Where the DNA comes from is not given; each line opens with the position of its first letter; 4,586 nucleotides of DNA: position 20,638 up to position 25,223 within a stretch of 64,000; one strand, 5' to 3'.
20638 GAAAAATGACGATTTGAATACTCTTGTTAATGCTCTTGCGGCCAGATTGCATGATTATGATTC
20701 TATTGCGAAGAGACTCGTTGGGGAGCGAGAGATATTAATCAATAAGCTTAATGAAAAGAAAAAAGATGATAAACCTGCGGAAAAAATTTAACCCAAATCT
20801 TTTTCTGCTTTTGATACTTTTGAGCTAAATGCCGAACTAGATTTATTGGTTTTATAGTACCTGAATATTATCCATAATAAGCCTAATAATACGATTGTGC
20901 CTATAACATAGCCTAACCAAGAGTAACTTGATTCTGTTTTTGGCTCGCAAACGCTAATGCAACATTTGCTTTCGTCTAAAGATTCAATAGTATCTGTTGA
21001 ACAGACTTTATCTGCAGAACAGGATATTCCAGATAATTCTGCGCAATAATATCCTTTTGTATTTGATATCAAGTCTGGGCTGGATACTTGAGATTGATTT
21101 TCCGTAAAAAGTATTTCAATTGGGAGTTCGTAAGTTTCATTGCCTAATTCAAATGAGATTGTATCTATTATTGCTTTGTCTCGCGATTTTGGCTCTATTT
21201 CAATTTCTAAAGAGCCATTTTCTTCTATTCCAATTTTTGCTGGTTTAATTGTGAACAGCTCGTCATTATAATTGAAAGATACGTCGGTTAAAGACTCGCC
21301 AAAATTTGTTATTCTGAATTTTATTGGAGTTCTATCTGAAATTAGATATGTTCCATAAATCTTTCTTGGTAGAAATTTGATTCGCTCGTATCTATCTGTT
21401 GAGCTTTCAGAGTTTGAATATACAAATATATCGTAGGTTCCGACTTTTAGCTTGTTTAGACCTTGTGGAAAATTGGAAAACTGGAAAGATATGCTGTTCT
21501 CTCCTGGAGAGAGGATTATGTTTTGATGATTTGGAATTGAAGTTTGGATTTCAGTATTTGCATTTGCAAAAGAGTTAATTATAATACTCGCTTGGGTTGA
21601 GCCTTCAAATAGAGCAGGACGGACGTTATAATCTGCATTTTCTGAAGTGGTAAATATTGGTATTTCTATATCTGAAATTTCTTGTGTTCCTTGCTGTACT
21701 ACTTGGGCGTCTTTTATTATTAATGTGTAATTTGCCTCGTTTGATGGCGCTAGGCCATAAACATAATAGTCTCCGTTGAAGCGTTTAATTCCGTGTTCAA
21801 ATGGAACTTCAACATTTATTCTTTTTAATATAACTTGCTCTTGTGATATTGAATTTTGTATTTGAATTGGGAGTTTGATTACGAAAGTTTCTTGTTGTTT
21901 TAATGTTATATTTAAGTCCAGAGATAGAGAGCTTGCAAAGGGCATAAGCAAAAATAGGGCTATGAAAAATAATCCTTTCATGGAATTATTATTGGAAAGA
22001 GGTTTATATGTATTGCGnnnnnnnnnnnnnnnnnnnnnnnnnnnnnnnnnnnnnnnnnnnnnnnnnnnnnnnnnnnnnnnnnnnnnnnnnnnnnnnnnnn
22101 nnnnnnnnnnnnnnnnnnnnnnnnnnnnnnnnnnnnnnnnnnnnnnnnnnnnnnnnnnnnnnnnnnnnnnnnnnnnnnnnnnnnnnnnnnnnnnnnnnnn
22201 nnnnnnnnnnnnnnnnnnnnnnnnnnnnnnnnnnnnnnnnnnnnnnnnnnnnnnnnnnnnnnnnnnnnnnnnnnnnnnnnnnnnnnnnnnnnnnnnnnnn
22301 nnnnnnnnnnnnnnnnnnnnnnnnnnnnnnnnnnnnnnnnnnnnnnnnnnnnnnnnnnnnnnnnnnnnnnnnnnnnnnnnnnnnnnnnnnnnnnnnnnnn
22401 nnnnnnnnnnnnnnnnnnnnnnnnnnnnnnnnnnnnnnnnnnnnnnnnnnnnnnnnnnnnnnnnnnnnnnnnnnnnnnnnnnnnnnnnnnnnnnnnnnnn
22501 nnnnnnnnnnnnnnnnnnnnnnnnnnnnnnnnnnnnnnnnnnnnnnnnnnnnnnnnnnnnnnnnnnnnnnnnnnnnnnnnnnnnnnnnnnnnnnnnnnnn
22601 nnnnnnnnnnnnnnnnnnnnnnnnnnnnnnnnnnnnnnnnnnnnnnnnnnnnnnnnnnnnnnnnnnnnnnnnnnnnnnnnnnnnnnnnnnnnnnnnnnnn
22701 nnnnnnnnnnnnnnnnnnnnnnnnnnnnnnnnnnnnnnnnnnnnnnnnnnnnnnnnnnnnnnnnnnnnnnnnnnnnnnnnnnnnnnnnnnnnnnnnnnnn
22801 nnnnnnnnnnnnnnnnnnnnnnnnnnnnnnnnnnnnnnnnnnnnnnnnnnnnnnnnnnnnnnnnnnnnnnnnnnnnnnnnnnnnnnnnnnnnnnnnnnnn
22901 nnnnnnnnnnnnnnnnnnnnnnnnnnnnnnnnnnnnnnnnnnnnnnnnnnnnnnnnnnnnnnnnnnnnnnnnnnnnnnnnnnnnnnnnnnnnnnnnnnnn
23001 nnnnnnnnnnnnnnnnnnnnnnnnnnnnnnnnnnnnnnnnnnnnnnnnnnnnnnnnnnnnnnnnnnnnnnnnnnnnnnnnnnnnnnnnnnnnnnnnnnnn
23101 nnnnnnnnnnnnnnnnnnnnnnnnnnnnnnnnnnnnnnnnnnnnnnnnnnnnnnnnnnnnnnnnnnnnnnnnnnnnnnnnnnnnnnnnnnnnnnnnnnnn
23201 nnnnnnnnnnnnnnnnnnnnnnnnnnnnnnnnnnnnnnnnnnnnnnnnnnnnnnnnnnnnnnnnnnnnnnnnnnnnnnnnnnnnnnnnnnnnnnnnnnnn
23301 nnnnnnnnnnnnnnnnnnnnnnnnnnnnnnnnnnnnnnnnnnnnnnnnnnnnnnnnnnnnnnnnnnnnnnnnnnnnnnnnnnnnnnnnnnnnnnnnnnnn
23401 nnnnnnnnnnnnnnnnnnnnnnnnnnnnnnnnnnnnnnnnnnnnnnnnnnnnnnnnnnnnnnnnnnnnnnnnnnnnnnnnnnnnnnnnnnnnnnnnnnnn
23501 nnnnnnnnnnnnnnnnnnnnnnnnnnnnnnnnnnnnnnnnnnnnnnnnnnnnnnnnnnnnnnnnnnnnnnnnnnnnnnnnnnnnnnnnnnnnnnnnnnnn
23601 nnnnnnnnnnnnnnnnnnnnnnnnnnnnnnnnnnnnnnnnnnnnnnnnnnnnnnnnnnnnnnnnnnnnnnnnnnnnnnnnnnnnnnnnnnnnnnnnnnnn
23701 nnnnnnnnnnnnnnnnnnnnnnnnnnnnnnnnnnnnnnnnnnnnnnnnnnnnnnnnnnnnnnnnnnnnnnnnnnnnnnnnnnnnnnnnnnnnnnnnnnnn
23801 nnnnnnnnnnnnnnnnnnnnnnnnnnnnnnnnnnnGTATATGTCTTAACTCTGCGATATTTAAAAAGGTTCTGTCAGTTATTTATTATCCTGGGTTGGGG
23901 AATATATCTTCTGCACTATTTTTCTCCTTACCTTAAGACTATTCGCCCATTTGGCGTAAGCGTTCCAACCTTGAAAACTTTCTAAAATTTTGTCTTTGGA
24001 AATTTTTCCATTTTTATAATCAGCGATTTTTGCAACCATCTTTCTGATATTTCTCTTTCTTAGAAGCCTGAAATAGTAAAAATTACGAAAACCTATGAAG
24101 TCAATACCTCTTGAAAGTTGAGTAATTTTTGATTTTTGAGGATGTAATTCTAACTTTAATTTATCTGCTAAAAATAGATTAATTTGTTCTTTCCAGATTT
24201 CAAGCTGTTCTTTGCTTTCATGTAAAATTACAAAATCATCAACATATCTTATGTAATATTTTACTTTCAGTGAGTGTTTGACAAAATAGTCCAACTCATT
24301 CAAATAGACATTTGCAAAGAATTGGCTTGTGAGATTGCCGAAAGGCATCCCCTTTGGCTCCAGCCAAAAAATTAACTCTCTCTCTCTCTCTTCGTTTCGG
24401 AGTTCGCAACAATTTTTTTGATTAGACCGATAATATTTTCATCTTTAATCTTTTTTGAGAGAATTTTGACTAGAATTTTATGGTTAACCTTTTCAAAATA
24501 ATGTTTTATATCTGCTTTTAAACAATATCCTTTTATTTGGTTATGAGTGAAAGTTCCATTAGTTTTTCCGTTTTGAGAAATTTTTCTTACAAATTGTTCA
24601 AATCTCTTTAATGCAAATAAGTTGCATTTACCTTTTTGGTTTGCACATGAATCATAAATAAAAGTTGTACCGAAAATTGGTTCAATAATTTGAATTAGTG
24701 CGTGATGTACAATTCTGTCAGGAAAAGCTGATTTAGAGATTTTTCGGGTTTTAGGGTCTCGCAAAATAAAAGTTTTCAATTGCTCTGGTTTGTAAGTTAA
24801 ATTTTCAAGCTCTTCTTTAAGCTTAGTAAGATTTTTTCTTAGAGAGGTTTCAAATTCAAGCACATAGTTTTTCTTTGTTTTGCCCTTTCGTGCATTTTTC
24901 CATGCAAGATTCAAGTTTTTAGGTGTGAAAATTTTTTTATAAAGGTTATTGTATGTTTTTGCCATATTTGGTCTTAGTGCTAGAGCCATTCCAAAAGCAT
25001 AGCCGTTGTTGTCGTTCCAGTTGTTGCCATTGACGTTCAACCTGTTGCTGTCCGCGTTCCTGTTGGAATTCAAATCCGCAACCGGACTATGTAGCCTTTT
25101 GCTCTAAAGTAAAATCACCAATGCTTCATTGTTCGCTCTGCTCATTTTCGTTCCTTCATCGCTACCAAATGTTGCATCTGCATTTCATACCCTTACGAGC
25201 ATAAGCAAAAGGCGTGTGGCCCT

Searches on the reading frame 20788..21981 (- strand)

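Call 44: search_protein_families(library=pfam, max_evalue=0.001, proteins=[window:20788-21981:-])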
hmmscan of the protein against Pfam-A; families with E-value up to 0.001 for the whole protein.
window:20788-21981:- (397 aa): 1 family
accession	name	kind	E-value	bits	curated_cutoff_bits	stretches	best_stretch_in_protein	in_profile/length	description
PF22076.2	Cep192_D6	-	0.00014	22.5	35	0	219-268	23-72/101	Cep192 domain 6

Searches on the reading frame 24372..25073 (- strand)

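Call 54: search_protein_families(library=ncbifam, max_evalue=0.01, proteins=[window:24372-25073:-])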
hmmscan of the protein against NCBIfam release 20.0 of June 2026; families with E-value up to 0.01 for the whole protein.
window:24372-25073:- (233 aa): 1 family
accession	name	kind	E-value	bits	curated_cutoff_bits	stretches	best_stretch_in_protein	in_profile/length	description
TIGR04416.1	group_II_RT_mat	equivalog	2.2e-18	66.5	300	1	52-223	2-164/353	group II intron reverse transcriptase/maturase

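Call 55: search_protein_families(library=pfam, max_evalue=0.01, proteins=[window:24372-25073:-])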
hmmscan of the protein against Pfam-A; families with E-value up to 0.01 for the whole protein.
window:24372-25073:- (233 aa): 1 family
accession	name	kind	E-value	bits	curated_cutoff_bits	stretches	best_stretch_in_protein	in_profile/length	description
PF00078.32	RVT_1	-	0.0032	17.7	29.6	1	108-227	8-110/205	Reverse transcriptase (RNA-dependent DNA polymerase)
